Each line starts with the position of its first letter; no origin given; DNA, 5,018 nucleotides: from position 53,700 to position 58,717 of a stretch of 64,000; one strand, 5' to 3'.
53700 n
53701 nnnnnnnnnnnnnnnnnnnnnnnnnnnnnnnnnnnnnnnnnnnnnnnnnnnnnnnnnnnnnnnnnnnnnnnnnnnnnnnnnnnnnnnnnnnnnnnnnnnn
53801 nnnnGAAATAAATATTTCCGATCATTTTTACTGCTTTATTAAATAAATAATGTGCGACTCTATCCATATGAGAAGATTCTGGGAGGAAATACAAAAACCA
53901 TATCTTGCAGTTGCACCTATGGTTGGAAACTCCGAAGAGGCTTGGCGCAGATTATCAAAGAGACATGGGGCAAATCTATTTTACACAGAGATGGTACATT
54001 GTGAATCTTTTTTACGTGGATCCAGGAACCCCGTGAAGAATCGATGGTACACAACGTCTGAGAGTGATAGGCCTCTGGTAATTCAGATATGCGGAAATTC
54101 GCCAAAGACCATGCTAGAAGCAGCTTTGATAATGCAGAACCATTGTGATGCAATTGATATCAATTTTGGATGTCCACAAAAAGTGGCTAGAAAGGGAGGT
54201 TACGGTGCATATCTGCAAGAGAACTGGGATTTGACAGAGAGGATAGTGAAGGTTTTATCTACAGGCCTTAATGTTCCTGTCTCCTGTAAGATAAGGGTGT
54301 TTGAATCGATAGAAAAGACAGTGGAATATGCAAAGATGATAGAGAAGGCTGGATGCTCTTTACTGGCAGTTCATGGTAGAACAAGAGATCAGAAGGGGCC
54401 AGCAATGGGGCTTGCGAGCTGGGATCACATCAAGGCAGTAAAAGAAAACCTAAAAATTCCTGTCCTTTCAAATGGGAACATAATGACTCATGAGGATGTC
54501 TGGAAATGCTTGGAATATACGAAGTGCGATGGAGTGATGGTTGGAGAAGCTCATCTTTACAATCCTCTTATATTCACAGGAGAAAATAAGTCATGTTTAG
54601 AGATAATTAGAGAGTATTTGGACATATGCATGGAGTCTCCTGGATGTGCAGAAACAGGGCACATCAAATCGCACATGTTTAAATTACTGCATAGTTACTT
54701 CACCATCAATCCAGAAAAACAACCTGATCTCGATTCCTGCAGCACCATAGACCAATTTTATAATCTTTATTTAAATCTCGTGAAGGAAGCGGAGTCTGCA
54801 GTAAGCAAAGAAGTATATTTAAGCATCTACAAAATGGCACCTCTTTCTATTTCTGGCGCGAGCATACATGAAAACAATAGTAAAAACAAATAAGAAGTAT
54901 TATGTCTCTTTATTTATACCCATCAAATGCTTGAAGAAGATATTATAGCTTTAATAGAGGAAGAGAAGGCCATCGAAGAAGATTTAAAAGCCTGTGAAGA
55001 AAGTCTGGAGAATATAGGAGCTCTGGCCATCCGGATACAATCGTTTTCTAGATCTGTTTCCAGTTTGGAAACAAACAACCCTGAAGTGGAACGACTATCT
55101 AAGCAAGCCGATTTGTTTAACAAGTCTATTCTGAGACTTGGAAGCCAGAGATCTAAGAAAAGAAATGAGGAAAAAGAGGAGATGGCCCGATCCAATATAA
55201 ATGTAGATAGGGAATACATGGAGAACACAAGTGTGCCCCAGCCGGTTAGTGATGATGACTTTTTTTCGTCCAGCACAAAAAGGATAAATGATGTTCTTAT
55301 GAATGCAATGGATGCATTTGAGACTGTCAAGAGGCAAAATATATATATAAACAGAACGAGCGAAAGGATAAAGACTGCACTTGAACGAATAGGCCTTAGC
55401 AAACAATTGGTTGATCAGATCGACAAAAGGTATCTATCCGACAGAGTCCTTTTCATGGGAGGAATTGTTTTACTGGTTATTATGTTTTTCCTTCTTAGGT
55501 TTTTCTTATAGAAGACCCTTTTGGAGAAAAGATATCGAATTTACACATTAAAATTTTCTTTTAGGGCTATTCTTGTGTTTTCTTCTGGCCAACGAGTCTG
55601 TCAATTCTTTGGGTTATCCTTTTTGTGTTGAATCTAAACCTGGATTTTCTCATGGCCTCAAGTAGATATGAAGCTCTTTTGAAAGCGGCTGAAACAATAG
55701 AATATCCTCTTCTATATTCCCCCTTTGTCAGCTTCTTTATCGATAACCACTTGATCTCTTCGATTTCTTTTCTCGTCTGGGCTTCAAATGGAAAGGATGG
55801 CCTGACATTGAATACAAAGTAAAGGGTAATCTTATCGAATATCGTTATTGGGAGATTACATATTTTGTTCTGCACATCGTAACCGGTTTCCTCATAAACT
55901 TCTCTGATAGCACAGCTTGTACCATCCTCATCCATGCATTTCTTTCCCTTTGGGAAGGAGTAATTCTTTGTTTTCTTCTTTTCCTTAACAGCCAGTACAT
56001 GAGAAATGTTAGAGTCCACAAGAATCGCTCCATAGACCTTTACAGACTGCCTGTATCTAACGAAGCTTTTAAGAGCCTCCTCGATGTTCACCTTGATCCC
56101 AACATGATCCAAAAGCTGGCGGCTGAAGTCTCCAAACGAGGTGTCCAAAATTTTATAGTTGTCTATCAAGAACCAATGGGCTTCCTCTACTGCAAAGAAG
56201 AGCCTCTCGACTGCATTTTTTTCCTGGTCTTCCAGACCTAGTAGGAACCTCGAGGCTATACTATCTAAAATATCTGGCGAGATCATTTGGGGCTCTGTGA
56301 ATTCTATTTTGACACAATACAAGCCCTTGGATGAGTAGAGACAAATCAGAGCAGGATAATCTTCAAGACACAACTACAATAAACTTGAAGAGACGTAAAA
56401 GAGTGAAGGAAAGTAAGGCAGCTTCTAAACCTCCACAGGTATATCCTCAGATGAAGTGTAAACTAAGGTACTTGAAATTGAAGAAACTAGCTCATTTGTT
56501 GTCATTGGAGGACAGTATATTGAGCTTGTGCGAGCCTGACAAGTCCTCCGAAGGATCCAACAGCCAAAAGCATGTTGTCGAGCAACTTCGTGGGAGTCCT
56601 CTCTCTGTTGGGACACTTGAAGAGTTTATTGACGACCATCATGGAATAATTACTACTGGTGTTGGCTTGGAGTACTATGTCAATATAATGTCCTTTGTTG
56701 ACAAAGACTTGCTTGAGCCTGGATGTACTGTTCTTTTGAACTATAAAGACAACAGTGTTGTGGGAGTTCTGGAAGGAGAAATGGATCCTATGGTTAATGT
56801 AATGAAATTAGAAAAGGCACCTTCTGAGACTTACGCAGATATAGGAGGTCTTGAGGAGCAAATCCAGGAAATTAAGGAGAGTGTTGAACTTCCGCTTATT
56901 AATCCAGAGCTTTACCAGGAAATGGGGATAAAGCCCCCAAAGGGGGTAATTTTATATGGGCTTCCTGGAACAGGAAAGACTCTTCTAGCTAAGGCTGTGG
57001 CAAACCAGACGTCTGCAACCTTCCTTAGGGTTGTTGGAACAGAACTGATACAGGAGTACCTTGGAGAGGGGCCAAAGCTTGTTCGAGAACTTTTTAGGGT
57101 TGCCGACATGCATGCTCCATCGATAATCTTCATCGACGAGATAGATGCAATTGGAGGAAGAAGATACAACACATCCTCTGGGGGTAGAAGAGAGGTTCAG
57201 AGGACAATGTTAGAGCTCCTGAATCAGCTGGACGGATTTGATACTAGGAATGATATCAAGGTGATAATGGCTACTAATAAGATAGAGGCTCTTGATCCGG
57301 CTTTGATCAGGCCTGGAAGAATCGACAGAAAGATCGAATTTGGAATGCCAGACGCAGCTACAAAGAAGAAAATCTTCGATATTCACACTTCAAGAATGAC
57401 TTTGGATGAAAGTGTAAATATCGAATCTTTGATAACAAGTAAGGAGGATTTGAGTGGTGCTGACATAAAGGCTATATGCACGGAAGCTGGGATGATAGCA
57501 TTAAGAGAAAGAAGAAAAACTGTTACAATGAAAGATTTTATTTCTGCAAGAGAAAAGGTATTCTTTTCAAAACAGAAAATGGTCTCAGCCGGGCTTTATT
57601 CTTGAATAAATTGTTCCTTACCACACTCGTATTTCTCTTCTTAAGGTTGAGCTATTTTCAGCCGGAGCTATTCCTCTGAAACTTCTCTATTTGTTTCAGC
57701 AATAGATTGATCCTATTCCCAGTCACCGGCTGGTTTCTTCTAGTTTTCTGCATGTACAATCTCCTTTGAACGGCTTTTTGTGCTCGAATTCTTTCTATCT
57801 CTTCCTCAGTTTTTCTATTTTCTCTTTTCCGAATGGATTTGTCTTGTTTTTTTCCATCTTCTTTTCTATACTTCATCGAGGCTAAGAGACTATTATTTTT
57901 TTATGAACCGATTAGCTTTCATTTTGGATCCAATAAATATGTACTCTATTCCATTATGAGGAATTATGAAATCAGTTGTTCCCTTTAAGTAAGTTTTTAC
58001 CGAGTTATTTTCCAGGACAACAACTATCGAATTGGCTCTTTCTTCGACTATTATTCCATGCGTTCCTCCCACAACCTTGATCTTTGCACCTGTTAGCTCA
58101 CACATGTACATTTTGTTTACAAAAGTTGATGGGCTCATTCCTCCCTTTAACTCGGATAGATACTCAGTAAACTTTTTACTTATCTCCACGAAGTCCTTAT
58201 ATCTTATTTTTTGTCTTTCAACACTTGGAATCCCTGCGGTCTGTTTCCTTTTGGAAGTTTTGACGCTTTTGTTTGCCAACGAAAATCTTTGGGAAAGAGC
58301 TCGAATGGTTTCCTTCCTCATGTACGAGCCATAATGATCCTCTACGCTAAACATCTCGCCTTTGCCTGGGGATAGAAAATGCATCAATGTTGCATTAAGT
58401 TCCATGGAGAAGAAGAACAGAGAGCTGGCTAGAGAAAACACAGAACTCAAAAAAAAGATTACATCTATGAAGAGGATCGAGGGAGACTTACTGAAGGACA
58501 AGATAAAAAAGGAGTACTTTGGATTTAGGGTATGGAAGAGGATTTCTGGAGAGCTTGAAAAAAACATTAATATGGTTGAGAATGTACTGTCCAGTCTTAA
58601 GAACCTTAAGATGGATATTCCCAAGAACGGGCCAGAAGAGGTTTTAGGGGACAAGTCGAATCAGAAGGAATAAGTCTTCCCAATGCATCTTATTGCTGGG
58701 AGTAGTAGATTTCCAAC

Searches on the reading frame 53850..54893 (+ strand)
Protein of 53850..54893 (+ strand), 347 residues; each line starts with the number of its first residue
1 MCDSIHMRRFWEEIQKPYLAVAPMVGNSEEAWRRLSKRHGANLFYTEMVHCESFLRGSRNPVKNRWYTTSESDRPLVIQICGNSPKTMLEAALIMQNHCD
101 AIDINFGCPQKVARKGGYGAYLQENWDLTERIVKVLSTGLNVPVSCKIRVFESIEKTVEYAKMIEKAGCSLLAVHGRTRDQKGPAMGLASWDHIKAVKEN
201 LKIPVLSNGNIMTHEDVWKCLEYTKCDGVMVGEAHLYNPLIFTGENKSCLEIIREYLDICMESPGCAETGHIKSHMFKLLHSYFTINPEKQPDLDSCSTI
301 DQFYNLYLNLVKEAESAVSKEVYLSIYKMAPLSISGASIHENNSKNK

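Call 3: search_protein_families(library=pfam, proteins=[window:53850-54893:+], max_evalue=0.1)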
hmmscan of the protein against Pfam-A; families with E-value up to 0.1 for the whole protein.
window:53850-54893:+ (347 aa): 5 families
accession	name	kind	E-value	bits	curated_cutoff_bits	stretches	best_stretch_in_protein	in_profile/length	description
PF01207.24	Dus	-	2.4e-71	240.8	20.4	1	21-262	2-244/311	Dihydrouridine synthase (Dus)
PF01180.27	DHO_dh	-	3.8e-06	26.7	27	1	65-231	86-266/291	Dihydroorotate dehydrogenase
PF01070.24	FMN_dh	-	0.0022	17.5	24.9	1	188-277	257-348/350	FMN-dependent dehydrogenase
PF05690.20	ThiG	-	0.02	14.7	23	1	154-233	130-205/247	Thiazole biosynthesis protein ThiG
PF00977.27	His_biosynth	-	0.046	13.6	23.6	1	158-237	149-224/228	Histidine biosynthesis protein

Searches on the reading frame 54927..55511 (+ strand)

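Call 3: search_protein_families(library=pfam, proteins=[window:54927-55511:+], max_evalue=0.1)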
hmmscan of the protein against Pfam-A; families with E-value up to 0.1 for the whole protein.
window:54927-55511:+ (194 aa): 5 families
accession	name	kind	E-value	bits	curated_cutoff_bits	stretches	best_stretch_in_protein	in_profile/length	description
PF12352.13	V-SNARE_C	-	0.00049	20.8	27.1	1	115-168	12-65/66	Snare region anchored in the vesicle membrane C-terminus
PF18595.6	Nuf2_DHR10-like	-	0.0043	17.5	28.4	1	2-88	31-114/117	Nuf2, DHR10-like domain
PF20384.3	DUF6679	-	0.032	14.8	23.9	1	2-61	35-97/103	Family of unknown function (DUF6679)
PF24432.1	DUF7555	-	0.034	14.6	28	0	141-189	79-127/133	Family of unknown function (DUF7555)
PF03908.18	Sec20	-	0.064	13.6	27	1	129-186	26-83/92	Sec20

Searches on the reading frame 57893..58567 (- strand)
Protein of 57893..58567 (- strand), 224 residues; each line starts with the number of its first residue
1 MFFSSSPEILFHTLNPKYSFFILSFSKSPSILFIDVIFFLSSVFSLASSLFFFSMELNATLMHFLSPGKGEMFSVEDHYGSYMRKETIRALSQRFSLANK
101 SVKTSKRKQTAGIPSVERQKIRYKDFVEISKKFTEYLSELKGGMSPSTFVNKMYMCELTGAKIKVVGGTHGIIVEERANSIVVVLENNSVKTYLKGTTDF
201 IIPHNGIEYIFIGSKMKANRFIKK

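Call 97: search_protein_families(library=pfam, proteins=[window:57893-58567:-], max_evalue=0.01)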
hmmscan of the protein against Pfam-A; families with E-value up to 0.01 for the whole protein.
window:57893-58567:- (224 aa): 1 family
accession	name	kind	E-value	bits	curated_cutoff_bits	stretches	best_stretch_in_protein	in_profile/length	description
PF01868.21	RNase_P-MRP_p29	-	3.2e-05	24.2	27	1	152-216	2-74/84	Ribonuclease P/MRP, subunit p29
